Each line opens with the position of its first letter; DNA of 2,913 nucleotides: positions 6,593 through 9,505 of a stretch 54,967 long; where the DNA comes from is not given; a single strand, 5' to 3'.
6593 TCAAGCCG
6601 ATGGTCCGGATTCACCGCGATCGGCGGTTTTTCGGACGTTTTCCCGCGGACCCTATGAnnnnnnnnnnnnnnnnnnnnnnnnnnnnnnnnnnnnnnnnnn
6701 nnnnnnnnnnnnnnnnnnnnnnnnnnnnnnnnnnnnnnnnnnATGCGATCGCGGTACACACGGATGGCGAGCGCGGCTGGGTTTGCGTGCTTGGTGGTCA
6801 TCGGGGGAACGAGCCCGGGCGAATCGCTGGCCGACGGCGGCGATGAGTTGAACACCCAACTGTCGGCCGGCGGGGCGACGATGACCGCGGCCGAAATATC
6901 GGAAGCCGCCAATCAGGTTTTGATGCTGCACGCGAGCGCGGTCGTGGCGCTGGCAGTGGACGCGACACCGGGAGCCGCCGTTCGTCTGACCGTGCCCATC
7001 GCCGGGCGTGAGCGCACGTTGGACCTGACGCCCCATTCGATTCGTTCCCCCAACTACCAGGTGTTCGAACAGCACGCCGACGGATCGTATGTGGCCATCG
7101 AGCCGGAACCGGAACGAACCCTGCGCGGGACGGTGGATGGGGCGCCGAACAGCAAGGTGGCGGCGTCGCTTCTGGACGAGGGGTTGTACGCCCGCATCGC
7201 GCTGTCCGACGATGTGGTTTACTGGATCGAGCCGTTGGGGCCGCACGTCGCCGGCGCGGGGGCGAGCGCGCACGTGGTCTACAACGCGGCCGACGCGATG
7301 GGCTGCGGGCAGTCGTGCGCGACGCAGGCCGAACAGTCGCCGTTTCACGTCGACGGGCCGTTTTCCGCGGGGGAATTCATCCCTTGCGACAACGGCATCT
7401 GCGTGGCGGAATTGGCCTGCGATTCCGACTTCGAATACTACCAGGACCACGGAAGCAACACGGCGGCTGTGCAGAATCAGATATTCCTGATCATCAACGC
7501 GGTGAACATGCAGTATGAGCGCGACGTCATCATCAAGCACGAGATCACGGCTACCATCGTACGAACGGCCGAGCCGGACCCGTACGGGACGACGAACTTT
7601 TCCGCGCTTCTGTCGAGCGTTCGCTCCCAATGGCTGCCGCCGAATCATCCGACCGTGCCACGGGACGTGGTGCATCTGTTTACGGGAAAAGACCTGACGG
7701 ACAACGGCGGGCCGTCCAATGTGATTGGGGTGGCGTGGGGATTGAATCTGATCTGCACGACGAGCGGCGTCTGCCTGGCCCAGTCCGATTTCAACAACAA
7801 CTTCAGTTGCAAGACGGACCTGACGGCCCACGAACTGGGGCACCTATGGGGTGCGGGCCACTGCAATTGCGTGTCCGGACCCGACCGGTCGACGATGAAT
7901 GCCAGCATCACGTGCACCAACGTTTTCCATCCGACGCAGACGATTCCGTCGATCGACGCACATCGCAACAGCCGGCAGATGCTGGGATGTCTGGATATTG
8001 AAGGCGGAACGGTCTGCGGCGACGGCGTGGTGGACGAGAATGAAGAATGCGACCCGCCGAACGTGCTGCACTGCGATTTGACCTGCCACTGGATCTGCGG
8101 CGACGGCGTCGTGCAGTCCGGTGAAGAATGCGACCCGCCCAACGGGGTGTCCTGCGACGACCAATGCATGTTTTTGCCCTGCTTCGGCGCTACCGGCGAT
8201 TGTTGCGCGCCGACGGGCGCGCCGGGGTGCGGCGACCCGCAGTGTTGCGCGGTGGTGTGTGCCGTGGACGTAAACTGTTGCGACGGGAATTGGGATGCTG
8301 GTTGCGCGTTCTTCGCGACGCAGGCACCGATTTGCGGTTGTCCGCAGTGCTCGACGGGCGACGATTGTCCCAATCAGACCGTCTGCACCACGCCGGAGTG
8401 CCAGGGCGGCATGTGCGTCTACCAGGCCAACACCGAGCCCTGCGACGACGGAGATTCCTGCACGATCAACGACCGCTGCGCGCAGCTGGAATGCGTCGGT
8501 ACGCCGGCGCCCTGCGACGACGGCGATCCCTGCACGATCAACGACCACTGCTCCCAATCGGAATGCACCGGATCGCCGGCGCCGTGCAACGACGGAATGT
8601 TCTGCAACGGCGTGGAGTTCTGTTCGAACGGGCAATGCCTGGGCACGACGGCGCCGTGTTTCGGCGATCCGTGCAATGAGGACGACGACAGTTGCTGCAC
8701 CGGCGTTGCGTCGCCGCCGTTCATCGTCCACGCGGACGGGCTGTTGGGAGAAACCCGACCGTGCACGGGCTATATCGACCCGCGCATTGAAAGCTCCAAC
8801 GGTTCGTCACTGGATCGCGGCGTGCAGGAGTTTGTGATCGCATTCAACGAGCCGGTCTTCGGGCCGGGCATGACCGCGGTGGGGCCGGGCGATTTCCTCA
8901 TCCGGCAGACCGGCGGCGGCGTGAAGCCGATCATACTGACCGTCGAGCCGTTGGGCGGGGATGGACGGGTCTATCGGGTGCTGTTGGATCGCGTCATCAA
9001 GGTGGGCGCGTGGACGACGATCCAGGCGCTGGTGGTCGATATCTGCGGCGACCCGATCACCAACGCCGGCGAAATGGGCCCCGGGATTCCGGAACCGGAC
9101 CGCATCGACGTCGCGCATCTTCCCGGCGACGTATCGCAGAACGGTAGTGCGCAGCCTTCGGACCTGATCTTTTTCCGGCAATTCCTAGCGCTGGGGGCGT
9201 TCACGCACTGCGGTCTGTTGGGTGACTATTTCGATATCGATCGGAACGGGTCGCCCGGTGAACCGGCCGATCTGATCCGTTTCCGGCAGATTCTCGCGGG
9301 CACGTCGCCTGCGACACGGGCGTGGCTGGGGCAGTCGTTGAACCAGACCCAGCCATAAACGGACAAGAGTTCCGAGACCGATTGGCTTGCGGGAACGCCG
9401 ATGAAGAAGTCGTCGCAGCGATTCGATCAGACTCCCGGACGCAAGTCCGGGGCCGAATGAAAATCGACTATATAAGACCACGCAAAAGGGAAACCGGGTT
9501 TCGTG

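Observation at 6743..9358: Bacterial reprolysin/ADAM-like metalloprotease with disintegrin-like CGDGVV..EECD modules, Cys-rich repeats and a dockerin-like tail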

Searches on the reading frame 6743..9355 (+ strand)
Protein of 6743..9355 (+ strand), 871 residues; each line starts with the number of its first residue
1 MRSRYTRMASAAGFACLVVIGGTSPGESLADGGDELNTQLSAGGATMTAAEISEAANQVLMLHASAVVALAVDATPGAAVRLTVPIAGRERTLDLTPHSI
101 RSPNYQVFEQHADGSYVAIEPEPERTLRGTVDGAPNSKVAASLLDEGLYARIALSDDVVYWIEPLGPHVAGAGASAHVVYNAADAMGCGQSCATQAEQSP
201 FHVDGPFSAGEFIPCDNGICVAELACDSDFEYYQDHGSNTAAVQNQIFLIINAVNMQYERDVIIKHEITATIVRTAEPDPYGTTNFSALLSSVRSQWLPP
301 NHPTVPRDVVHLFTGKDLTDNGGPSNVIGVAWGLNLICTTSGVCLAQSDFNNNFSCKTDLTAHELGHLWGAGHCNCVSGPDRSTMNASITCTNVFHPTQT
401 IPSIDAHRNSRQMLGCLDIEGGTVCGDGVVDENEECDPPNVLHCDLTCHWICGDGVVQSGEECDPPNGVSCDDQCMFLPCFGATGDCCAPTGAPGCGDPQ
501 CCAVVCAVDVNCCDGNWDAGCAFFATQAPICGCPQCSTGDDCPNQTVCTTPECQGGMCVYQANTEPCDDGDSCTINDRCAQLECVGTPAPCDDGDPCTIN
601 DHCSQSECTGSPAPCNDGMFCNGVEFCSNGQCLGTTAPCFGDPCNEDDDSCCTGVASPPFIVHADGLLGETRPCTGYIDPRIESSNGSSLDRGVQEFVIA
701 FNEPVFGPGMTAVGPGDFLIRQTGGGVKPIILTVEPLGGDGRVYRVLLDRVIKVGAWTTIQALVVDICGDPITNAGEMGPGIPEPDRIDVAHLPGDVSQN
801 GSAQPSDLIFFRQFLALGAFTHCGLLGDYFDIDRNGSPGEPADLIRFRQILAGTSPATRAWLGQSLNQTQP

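Call 3: search_protein_families(library=pfam, proteins=[window:6743-9355:+], max_evalue=1)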
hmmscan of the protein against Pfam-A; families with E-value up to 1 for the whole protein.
window:6743-9355:+ (871 aa): 6 families
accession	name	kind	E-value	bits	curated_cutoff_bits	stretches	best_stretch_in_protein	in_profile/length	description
PF13688.12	Reprolysin_5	-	2.8e-13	51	27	1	224-379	7-163/196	Metallo-peptidase family M12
PF13582.12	Reprolysin_3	-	2.1e-11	44.8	22.4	1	245-373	2-122/123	Metallo-peptidase family M12B Reprolysin-like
PF13583.11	Reprolysin_4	-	2.7e-08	34.2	22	1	221-381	4-159/203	Metallo-peptidase family M12B Reprolysin-like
PF13574.12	Reprolysin_2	-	0.00031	21.1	27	1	242-381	3-150/195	Metallo-peptidase family M12B Reprolysin-like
PF01421.25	Reprolysin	-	0.0015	19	20.8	1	229-376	10-156/200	Reprolysin (M12B) family zinc metalloprotease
PF07998.17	Peptidase_M54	-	0.2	12.1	24.4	1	362-382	150-172/194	Peptidase family M54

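Call 4: search_protein_families(library=ncbifam, proteins=[window:6743-9355:+], max_evalue=1)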
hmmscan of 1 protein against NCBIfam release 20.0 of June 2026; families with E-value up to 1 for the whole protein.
window:6743-9355:+ (871 aa): 2 families
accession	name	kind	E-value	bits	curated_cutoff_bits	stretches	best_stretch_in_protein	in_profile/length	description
NF047654.1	DiguCycDgcRLepto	equivalog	0.063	12.2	500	1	243-299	22-78/295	diguanylate cyclase DgcR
NF033823.0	archmetzin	subfamily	0.19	11.7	145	1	349-375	114-140/170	archaemetzincin family Zn-dependent metalloprotease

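Call 8: find_homologous_proteins(query=window:6743-9355:+, max_evalue=0.001)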
Query window:6743-9355:+ (871 aa): 259 proteins with E <= 0.001 among 8000 candidates; the best 120 are listed.
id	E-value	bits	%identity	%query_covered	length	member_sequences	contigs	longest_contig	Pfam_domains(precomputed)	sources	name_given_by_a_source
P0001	0.0e+0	2061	100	100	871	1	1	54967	PF13582.13,PF13688.13,PF13583.12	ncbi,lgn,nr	ncbi:MAG: hypothetical protein HOP29_05755 [Phycisphaerales bacterium]|nr:hypothetical protein [Phyc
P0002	2.3e-141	491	48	42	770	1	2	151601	PF13582.13,PF13688.13,PF13583.12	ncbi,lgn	-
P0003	3.0e-105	371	48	48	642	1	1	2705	PF13582.13,PF01421.26,PF00526.24,PF13688.13,PF13574.13,PF13583.12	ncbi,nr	ncbi:MAG: hypothetical protein IIA33_09415 [Planctomycetes bacterium]|nr:hypothetical protein [Planc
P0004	6.1e-104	367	44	54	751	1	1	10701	PF13582.13,PF01421.26,PF00526.24,PF13688.13,PF13574.13,PF13583.12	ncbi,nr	ncbi:MAG: M12 family metallo-peptidase [Planctomycetota bacterium]|nr:M12 family metallo-peptidase [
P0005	2.1e-101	359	38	75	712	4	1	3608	PF13582.13,PF01421.26,PF13688.13,PF13574.13,PF13583.12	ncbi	-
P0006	2.2e-101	359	-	-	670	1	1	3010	PF13582.13,PF01421.26,PF00526.24,PF13688.13,PF13574.13,PF13583.12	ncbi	-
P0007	5.0e-101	358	43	62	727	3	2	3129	PF13582.13,PF01421.26,PF13688.13,PF13574.13,PF13583.12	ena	-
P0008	6.8e-99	350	39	74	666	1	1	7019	PF13582.13,PF01421.26,PF00526.24,PF13688.13,PF13574.13,PF13583.12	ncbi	-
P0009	5.3e-98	347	42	58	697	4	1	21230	PF13582.13,PF01421.26,PF13688.13,PF13574.13,PF13583.12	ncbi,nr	ncbi:MAG: hypothetical protein IIA66_02100 [Planctomycetes bacterium]|nr:hypothetical protein [Planc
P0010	2.6e-97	345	38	69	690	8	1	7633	PF13582.13,PF01421.26,PF13688.13,PF13574.13,PF13583.12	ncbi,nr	ncbi:MAG: hypothetical protein IIC02_02250 [Planctomycetes bacterium]|nr:hypothetical protein [Planc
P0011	5.6e-93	331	47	41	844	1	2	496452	PF13582.13,PF01421.26,PF13688.13,PF13574.13,PF13583.12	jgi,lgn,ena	-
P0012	2.4e-91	325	44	49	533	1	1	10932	PF13582.13,PF13688.13,PF13574.13,PF13583.12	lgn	-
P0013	7.3e-90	321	39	65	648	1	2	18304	PF13582.13,PF01421.26,PF00526.24,PF13688.13,PF13574.13,PF13583.12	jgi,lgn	-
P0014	8.6e-90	320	51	39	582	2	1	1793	PF13582.13,PF01421.26,PF07679.23,PF13895.13,PF13688.13,PF13927.13,PF00047.32,PF13574.13,PF13583.12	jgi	jgi:hypothetical protein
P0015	7.0e-89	317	48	43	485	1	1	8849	PF13582.13,PF13688.13,PF13574.13,PF13583.12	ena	-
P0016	6.0e-88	314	47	42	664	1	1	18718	PF13582.13,PF01421.26,PF13688.13,PF13574.13,PF13583.12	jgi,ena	-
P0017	1.7e-87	313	48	42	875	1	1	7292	PF13582.13,PF01421.26,PF13688.13,PF13927.13,PF13574.13,PF13583.12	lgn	-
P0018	2.2e-87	312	44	56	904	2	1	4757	PF13582.13,PF00526.24,PF13688.13,PF13574.13,PF13583.12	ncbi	ncbi:MAG: M12 family metallo-peptidase, partial [Phycisphaerae bacterium]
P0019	4.1e-86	308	45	43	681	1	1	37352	PF13582.13,PF01421.26,PF13688.13,PF13583.12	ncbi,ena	-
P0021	4.6e-85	305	44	42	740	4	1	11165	PF13582.13,PF01421.26,PF13688.13,PF13574.13,PF13583.12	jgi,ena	-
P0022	1.4e-84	303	40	51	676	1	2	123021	PF13582.13,PF01421.26,PF13688.13,PF13583.12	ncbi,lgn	-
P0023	1.9e-84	303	45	45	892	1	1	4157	PF13582.13,PF00526.24,PF13688.13,PF13583.12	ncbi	-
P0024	5.7e-84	301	39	55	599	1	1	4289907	PF13582.13,PF01421.26,PF13688.13,PF13574.13,PF13583.12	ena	-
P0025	2.9e-83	299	44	44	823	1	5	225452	PF13582.13,PF01421.26,PF13688.13,PF13574.13,PF13583.12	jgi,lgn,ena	-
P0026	4.4e-83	298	46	44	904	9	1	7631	PF13582.13,PF01421.26,PF00526.24,PF13688.13,PF13583.12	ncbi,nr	ncbi:MAG: M12 family metallo-peptidase [Planctomycetota bacterium]|nr:M12 family metallo-peptidase [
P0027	8.1e-83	297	42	42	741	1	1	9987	PF13582.13,PF01421.26,PF13688.13,PF13574.13,PF13583.12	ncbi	-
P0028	1.1e-82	297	44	44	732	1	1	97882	PF13582.13,PF01421.26,PF13688.13,PF13574.13,PF13583.12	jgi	-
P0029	1.1e-82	297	46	42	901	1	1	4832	PF13582.13,PF01421.26,PF25059.2,PF13688.13,PF25833.1,PF13574.13,PF00041.28,PF13583.12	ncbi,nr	ncbi:MAG: M12 family metallo-peptidase [Verrucomicrobia bacterium]|nr:M12 family metallo-peptidase [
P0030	1.4e-82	296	44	43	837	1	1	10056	PF13582.13,PF01421.26,PF00404.25,PF13688.13,PF13574.13,PF13583.12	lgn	-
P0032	3.4e-82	295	47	42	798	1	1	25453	PF13582.13,PF01421.26,PF13688.13,PF13574.13,PF13583.12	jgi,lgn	jgi:hypothetical protein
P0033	3.6e-82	295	44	48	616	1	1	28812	PF13582.13,PF01421.26,PF13688.13,PF13574.13,PF13583.12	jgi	jgi:hypothetical protein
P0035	4.7e-82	295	46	43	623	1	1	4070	PF13582.13,PF01421.26,PF13688.13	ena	-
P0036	7.6e-82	294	43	42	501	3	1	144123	PF13582.13,PF01421.26,PF02369.23,PF13688.13,PF13574.13,PF13583.12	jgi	jgi:hypothetical protein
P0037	1.0e-81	294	42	50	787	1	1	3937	PF13582.13,PF01421.26,PF13688.13,PF13574.13,PF13583.12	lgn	-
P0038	3.7e-81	292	39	54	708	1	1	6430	PF13582.13,PF01421.26,PF00404.25,PF13688.13,PF13574.13,PF13583.12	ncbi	-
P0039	6.8e-81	291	44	41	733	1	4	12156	PF13582.13,PF01421.26,PF13688.13,PF13574.13,PF13583.12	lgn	-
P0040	1.5e-80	290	45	42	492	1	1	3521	PF13582.13,PF01421.26,PF02369.23,PF13688.13,PF13574.13,PF13583.12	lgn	-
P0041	1.8e-80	289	45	43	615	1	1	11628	PF13582.13,PF01421.26,PF13688.13,PF13574.13,PF13583.12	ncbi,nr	ncbi:MAG: M12 family metallo-peptidase [Planctomycetota bacterium]|nr:M12 family metallo-peptidase [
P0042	2.0e-80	289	44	44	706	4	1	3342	PF13582.13,PF01421.26,PF13688.13,PF13574.13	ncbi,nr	ncbi:MAG: M12 family metallo-peptidase [Phycisphaerales bacterium]|nr:M12 family metallo-peptidase [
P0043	4.7e-80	288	43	48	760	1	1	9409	PF13582.13,PF01421.26,PF13688.13,PF13574.13,PF13583.12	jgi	jgi:hypothetical protein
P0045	5.9e-80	288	42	42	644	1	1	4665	PF13582.13,PF01421.26,PF13688.13,PF20009.5,PF13574.13,PF13583.12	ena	-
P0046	1.0e-79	287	42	48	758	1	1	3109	PF13582.13,PF01421.26,PF13688.13,PF13574.13,PF13583.12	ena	-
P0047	1.3e-79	287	44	42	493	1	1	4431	PF13582.13,PF01421.26,PF02369.23,PF13688.13,PF13574.13,PF13583.12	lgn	-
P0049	2.6e-79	286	42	46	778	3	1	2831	PF13582.13,PF01421.26,PF13688.13,PF13574.13,PF13583.12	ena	-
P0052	1.2e-78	283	45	43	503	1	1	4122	PF13582.13,PF01421.26,PF13688.13,PF13574.13,PF13583.12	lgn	-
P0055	5.3e-78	281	43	43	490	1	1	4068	PF13582.13,PF01421.26,PF02369.23,PF13688.13,PF13574.13,PF13583.12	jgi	jgi:hypothetical protein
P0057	1.5e-77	280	42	43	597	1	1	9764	PF13582.13,PF01421.26,PF13715.13,PF13688.13,PF13574.13,PF13620.13,PF13583.12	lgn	-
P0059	8.8e-77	277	42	46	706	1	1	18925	PF13582.13,PF01421.26,PF13688.13,PF13574.13,PF13583.12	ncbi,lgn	-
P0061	8.7e-76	274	44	42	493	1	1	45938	PF13582.13,PF01421.26,PF02369.23,PF13688.13,PF13574.13,PF13583.12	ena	-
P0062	9.1e-76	274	44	40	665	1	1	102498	PF13582.13,PF01421.26,PF13688.13,PF13574.13,PF13583.12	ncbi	-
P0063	9.9e-76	274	42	43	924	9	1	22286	PF13582.13,PF01421.26,PF13688.13,PF25788.3,PF14292.13,PF13574.13,PF00041.28,PF13583.12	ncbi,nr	ncbi:MAG: hypothetical protein KDA16_04180 [Phycisphaerales bacterium]|nr:hypothetical protein [Phyc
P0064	1.0e-75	274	44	42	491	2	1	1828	PF13582.13,PF01421.26,PF02369.23,PF13688.13,PF13574.13,PF13583.12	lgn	-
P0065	3.6e-75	272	42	43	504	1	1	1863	PF13582.13,PF01421.26,PF13688.13,PF13574.13,PF13583.12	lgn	-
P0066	1.9e-74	270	45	42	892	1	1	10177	PF13582.13,PF01421.26,PF13688.13,PF24489.2,PF13574.13,PF00041.28,PF13583.12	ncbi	-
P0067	3.7e-74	269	43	44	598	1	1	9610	PF13582.13,PF01421.26,PF13688.13,PF13574.13,PF13583.12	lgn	-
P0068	4.7e-74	268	42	43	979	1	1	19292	PF13582.13,PF01421.26,PF13688.13,PF13583.12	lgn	-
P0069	5.9e-74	268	43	42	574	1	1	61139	PF13582.13,PF01421.26,PF00404.25,PF13688.13,PF13574.13,PF13583.12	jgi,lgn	jgi:hypothetical protein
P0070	7.0e-74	268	44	40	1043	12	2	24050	PF13582.13,PF01421.26,PF13688.13,PF13574.13,PF13583.12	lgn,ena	-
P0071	1.1e-73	267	44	41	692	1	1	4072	PF13582.13,PF01421.26,PF13688.13,PF13574.13,PF13583.12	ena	-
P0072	1.3e-73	267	38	50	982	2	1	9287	PF13582.13,PF01421.26,PF13688.13,PF13574.13,PF13583.12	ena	-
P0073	1.5e-73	267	43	42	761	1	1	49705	PF13582.13,PF01421.26,PF13688.13,PF13574.13,PF13583.12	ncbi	-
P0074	1.5e-73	267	39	50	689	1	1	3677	PF13582.13,PF01421.26,PF13688.13,PF13574.13,PF13583.12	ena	-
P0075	1.8e-73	266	38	51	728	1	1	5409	PF13582.13,PF01421.26,PF13688.13,PF13574.13,PF13583.12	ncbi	-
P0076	4.2e-73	265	42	42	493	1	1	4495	PF13582.13,PF01421.26,PF02369.23,PF13688.13,PF13574.13,PF13583.12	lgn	-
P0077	1.9e-72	263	42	41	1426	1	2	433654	PF13582.13,PF01421.26,PF13688.13,PF13574.13,PF23759.2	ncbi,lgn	ncbi:MAG: M12 family metallo-peptidase [Planctomycetota bacterium]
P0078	2.7e-72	262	37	59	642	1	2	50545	PF13582.13,PF01421.26,PF13688.13,PF13574.13,PF13583.12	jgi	-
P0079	5.6e-72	261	44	41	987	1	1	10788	PF13582.13,PF01421.26,PF13688.13,PF13574.13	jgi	jgi:hypothetical protein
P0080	7.1e-72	261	44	42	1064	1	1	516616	PF13582.13,PF01421.26,PF13688.13,PF24489.2,PF25833.1,PF13574.13,PF21910.3,PF00041.28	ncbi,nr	ncbi:Fibronectin type III domain protein [Phycisphaerae bacterium RAS1]|nr:Fibronectin type III doma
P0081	1.1e-71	260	40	52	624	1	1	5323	PF13582.13,PF01421.26,PF13688.13,PF13574.13,PF13583.12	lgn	-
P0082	1.3e-71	260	42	44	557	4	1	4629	PF13582.13,PF01421.26,PF13688.13,PF13574.13,PF13583.12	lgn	-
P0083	2.1e-71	259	44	41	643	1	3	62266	PF13582.13,PF01421.26,PF07679.23,PF13895.13,PF13688.13,PF13927.13,PF13574.13,PF13583.12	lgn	-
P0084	3.1e-71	259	42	42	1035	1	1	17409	PF13582.13,PF01421.26,PF13688.13,PF13574.13,PF23759.2,PF13583.12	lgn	-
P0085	3.2e-71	259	44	42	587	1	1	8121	PF13582.13,PF01421.26,PF13688.13,PF13574.13,PF13583.12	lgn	-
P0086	3.4e-71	259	41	42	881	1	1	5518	PF13582.13,PF01421.26,PF13688.13,PF13574.13,PF13583.12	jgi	jgi:hypothetical protein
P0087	3.4e-70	255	43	42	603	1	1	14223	PF13582.13,PF01421.26,PF00801.27,PF13688.13,PF13574.13,PF13583.12,PF18911.7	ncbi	-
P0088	4.4e-70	255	42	42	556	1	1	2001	PF13582.13,PF01421.26,PF00404.25,PF13688.13,PF13574.13,PF13583.12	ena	-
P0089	4.7e-70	255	37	55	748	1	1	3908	PF13582.13,PF01421.26,PF13688.13,PF13574.13,PF13583.12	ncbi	-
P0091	1.0e-69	254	40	42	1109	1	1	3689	PF13582.13,PF00526.24,PF13688.13,PF13574.13,PF13583.12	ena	-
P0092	1.2e-69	254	44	39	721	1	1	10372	PF13582.13,PF01421.26,PF13688.13,PF20009.5,PF13574.13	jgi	-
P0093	1.3e-69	254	43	38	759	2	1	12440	PF13582.13,PF01421.26,PF13688.13,PF13574.13,PF13583.12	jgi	-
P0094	2.5e-69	253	38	56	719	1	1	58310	PF13582.13,PF26780.1,PF13688.13,PF13574.13,PF13583.12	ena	-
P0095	2.6e-69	253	41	48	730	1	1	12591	PF13582.13,PF01421.26,PF13688.13,PF13574.13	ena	-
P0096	3.9e-69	252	41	45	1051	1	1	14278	PF13582.13,PF01421.26,PF13688.13,PF13574.13,PF13583.12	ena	-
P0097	4.4e-69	252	41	42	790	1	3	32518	PF13582.13,PF01421.26,PF13688.13,PF13574.13,PF13583.12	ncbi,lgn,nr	ncbi:MAG: M12 family metallo-peptidase [Phycisphaerales bacterium]|nr:M12 family metallo-peptidase [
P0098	1.6e-68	250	38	50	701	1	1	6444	PF13582.13,PF01421.26,PF13688.13,PF13574.13,PF00041.28,PF13583.12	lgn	-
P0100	2.3e-68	249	40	42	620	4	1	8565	PF13582.13,PF01421.26,PF13688.13,PF20009.5,PF13574.13,PF13583.12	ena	-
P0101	3.4e-68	249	41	43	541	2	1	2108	PF13582.13,PF01421.26,PF13688.13,PF13574.13,PF13583.12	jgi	jgi:metallopeptidase family M12-like protein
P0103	8.5e-68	248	40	43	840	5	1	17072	PF13582.13,PF01421.26,PF13688.13,PF13574.13,PF00353.26,PF13583.12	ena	-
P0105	1.1e-67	247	42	42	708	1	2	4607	PF13582.13,PF01421.26,PF13688.13,PF13574.13,PF13583.12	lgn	-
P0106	2.6e-67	246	40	46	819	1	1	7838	PF13582.13,PF01421.26,PF25059.2,PF13688.13,PF13574.13,PF00041.28,PF13583.12,PF16656.12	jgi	jgi:hypothetical protein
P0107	2.7e-67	246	39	48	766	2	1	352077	PF13582.13,PF01421.26,PF00404.25,PF13688.13,PF13574.13,PF13583.12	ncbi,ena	-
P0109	3.4e-67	246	42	42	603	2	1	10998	PF13582.13,PF01421.26,PF13688.13,PF13574.13,PF13583.12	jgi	-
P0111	4.1e-67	245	42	42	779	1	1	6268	PF13582.13,PF01421.26,PF13688.13,PF13574.13,PF13583.12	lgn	-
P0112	8.5e-67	244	42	43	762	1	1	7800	PF13582.13,PF01421.26,PF13688.13,PF13574.13,PF13583.12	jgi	jgi:hypothetical protein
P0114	1.7e-66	243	38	49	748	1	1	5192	PF13582.13,PF01421.26,PF13688.13,PF13574.13,PF13583.12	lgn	-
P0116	2.6e-66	243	38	49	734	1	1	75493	PF13582.13,PF01421.26,PF13688.13,PF13574.13,PF13583.12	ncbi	-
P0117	4.1e-66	242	40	42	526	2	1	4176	PF13582.13,PF01421.26,PF13688.13,PF13574.13,PF13583.12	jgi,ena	jgi:hypothetical protein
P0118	8.5e-66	241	42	41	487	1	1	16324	PF13582.13,PF01421.26,PF13688.13,PF13574.13,PF13583.12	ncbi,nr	ncbi:MAG: hypothetical protein JNG88_10920 [Phycisphaerales bacterium]|nr:hypothetical protein [Phyc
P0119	1.2e-65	240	44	39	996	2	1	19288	PF13582.13,PF01421.26,PF13688.13,PF13574.13,PF13583.12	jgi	jgi:hypothetical protein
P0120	1.6e-65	240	42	37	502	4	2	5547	PF13582.13,PF01421.26,PF13688.13,PF13574.13,PF13583.12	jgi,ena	-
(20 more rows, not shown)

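Call 9: search_solved_structures(query=window:6743-9355:+, max_evalue=1, show_alignments=3)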
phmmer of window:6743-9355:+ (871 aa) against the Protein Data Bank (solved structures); distinct sequences matched with E-value up to 1: 1.
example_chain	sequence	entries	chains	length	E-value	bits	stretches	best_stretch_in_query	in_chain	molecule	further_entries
2i47_A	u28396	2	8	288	0.62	11.3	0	356-441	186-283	ADAM 17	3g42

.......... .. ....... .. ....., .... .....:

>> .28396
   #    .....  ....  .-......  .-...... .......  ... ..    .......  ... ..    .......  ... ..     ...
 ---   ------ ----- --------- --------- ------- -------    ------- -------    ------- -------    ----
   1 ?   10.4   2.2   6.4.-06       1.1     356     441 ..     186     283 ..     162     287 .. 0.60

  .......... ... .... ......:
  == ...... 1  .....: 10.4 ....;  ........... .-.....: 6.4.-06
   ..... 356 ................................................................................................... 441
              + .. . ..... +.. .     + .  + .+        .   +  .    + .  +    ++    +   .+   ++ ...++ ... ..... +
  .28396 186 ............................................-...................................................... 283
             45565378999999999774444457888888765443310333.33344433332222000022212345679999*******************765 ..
